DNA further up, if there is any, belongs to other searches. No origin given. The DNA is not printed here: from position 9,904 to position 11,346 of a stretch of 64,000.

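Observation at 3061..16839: Minimal dcw cluster: mraY, murD, murG and ddl are missing from their canonical slots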

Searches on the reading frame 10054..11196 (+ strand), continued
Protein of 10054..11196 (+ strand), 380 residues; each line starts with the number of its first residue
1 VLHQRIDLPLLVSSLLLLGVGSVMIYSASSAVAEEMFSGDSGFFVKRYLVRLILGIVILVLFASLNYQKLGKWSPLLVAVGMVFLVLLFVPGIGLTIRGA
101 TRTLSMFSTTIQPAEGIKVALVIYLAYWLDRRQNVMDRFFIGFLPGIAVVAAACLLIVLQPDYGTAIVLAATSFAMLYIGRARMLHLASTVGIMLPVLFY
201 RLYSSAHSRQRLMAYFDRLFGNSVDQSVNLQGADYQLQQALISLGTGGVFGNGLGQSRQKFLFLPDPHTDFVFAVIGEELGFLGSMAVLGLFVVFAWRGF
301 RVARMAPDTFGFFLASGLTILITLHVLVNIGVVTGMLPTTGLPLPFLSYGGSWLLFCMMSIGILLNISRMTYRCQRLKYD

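Call 47: find_homologous_proteins(query=L167:7512-8600:+, max_evalue=1e-30)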
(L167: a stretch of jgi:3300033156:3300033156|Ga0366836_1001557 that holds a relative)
Query L167:7512-8600:+ (362 aa): 8000 proteins with E <= 1e-30 among 8000 candidates; the best 120 are listed.
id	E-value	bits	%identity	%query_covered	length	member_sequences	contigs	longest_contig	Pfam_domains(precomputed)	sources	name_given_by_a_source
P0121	6.8e-236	801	100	100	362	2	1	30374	PF00953.27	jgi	-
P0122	2.1e-210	717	89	100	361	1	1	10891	PF00953.27,PF10555.15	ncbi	-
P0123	1.3e-172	592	73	100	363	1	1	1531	PF00953.27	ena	-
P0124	1.4e-170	586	73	100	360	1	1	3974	PF00953.27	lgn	-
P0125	3.7e-169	581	72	100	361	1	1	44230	PF00953.27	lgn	-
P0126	4.1e-169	581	73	100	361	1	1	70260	PF00953.27,PF10555.15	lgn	-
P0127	3.9e-168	578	73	100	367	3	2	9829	PF00953.27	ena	-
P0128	1.3e-167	576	72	100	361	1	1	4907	PF00953.27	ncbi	-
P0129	2.6e-167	575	70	100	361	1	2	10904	PF00953.27,PF10555.15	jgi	jgi:phospho-N-acetylmuramoyl-pentapeptide-transferase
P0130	5.4e-167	574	70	96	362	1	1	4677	PF00953.27,PF10555.15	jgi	jgi:phospho-N-acetylmuramoyl-pentapeptide-transferase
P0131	9.2e-167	573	71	100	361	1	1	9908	PF00953.27,PF10555.15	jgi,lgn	jgi:phospho-N-acetylmuramoyl-pentapeptide-transferase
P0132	1.1e-166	573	71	100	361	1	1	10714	PF00953.27,PF10555.15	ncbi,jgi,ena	-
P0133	1.8e-166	572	70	100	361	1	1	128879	PF00953.27,PF10555.15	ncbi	-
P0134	3.7e-166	571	71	100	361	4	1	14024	PF00953.27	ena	-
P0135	5.4e-166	571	71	100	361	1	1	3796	PF00953.27,PF10555.15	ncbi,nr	ncbi:MAG: phospho-N-acetylmuramoyl-pentapeptide-transferase [candidate division KSB1 bacterium]|nr:p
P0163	1.1e-162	560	71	100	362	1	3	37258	PF00953.27,PF10555.15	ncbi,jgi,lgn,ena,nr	ncbi:MAG TPA: phospho-N-acetylmuramoyl-pentapeptide-transferase [Candidatus Latescibacteria bacteriu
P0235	2.2e-157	542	66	96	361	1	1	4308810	PF00953.27,PF10555.15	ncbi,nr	ncbi:MAG: phospho-N-acetylmuramoyl-pentapeptide-transferase [Candidatus Latescibacterota bacterium]|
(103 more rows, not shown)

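Call 53: find_encoding_contigs(protein=P0163, flank=10000, max_places=2)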
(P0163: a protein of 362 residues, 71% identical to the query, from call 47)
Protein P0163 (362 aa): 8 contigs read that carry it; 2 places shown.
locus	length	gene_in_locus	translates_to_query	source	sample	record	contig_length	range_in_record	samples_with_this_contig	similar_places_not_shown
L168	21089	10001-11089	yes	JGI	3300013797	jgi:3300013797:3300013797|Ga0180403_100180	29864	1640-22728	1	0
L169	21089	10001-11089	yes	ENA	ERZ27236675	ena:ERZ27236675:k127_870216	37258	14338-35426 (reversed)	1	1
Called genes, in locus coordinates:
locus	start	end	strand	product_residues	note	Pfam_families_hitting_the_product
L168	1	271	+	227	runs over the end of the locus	PF04493:Endonuclease_5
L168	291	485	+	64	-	-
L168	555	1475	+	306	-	PF07949:YbbR (faint)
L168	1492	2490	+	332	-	PF00814:TsaD, PF02543:Carbam_trans_N (weak), PF22521:HypF_C_2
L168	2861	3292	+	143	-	PF02381:MraZ, PF04014:MazE_antitoxin (faint), PF02381:MraZ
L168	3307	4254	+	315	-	PF01795:Methyltransf_5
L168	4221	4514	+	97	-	PF04999:FtsL, PF19579:FtsL_2 (weak), PF04977:DivIC, PF08961:NRBF2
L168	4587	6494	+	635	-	PF03717:PBP_dimer, PF00905:Transpeptidase, PF03793:PASTA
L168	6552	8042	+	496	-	PF01225:Mur_ligase, PF08245:Mur_ligase_M, PF02875:Mur_ligase_C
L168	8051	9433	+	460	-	PF01225:Mur_ligase, PF08245:Mur_ligase_M, PF02875:Mur_ligase_C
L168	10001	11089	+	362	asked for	PF10555:MraY_sig1 (weak), PF00953:Glycos_transf_4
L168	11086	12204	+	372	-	PF01098:FTSW_RODA_SPOVE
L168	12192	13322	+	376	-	PF03033:Glyco_transf_28, PF04101:Glyco_tran_28_C, PF13692:Glyco_trans_1_4 (weak)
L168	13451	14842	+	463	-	PF01225:Mur_ligase, PF08245:Mur_ligase_M, PF02875:Mur_ligase_C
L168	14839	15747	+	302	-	PF01565:FAD_binding_4, PF02873:MurB_C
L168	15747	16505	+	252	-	PF08478:POTRA_1, PF03799:FtsQ_DivIB_C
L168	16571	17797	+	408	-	PF02491:SHS2_FTSA, PF06723:MreB_Mbl, PF14450:FtsA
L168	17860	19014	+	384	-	PF00091:Tubulin, PF12327:FtsZ_C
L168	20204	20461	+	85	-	PF09851:SHOCT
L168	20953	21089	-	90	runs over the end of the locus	PF00216:Bac_DNA_binding, PF18291:HU-HIG (weak)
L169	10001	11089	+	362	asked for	PF10555:MraY_sig1 (weak), PF00953:Glycos_transf_4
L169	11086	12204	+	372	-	PF01098:FTSW_RODA_SPOVE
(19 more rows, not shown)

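Call 54: find_encoding_contigs(protein=P0235, flank=10000, max_places=1)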
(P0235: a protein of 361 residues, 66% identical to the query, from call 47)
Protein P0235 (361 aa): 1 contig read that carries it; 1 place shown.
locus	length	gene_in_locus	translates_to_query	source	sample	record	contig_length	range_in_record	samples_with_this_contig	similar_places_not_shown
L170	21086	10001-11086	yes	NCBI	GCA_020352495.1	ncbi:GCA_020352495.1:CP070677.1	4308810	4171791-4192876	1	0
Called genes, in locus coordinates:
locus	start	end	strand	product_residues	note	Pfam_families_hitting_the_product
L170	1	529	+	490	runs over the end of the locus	PF00072:Response_reg, PF00158:Sigma54_activat, PF01078:Mg_chelatase (faint), PF14532:Sigma54_activ_2, PF00004:AAA (weak), PF07728:AAA_5 (weak), PF25601:AAA_lid_14, PF02954:HTH_8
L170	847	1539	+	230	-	PF13505:OMP_b-brl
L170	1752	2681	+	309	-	-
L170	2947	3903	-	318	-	PF00581:Rhodanese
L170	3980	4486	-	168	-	PF05163:DinB, PF12867:DinB_2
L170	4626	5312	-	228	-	-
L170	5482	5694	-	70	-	PF02662:FlpD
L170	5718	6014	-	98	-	-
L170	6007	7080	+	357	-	PF00905:Transpeptidase, PF03793:PASTA (weak)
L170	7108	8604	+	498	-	PF01225:Mur_ligase, PF08245:Mur_ligase_M, PF02875:Mur_ligase_C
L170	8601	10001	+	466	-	PF01225:Mur_ligase, PF08245:Mur_ligase_M, PF02875:Mur_ligase_C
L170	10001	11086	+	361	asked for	PF10555:MraY_sig1 (weak), PF00953:Glycos_transf_4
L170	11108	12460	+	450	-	PF21799:MurD-like_N, PF08245:Mur_ligase_M, PF02875:Mur_ligase_C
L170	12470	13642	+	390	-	PF01098:FTSW_RODA_SPOVE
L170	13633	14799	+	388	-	PF03033:Glyco_transf_28, PF04101:Glyco_tran_28_C, PF00201:UDPGT (weak)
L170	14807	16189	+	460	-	PF01225:Mur_ligase, PF08245:Mur_ligase_M, PF02875:Mur_ligase_C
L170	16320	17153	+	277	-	PF01565:FAD_binding_4, PF02873:MurB_C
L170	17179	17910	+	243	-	PF08478:POTRA_1, PF03799:FtsQ_DivIB_C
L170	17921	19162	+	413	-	PF02491:SHS2_FTSA, PF06723:MreB_Mbl, PF14450:FtsA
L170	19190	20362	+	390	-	PF00091:Tubulin, PF12327:FtsZ_C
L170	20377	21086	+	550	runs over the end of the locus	-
